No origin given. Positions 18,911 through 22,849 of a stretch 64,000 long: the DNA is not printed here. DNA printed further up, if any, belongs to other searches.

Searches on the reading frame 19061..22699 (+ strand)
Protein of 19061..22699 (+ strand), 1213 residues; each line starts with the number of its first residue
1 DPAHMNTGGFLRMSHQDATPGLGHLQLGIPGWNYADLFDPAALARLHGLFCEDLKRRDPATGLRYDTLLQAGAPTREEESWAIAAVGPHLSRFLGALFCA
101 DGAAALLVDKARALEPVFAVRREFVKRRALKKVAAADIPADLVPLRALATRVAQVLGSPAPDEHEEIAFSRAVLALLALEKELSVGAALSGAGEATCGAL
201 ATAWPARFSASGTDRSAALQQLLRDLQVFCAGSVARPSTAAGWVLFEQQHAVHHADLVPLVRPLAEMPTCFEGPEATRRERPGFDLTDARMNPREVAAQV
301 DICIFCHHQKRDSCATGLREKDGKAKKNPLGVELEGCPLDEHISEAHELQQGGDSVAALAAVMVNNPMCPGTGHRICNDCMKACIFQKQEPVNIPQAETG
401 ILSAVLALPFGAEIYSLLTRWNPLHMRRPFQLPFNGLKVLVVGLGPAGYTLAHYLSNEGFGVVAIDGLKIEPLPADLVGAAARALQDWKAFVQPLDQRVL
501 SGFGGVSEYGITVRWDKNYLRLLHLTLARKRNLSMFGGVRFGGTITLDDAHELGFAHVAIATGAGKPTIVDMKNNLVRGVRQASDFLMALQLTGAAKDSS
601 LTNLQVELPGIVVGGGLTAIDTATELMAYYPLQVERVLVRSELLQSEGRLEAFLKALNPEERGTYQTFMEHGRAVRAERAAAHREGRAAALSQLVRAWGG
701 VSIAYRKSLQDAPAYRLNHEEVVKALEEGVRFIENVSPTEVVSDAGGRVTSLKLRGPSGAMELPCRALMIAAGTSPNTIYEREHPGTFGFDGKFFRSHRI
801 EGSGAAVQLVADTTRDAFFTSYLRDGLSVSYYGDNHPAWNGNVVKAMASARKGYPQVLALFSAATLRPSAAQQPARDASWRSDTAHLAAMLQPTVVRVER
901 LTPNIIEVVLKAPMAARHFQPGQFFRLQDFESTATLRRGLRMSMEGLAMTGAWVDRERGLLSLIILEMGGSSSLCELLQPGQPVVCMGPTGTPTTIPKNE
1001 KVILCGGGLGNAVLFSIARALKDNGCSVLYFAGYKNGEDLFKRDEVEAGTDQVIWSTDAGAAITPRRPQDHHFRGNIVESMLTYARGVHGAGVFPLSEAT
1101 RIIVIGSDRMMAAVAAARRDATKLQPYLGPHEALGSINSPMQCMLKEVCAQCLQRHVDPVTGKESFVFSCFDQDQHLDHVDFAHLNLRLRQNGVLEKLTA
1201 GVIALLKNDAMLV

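Call 59: search_protein_families(library=pfam, proteins=[window:19061-22699:+], max_evalue=0.00001)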
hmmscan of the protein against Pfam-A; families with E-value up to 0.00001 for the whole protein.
window:19061-22699:+ (1213 aa): 1 family
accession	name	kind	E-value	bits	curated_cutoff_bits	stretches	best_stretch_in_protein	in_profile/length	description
PF07992.20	Pyr_redox_2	-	2.2e-12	47.4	26.1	1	438-644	2-178/291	Pyridine nucleotide-disulphide oxidoreductase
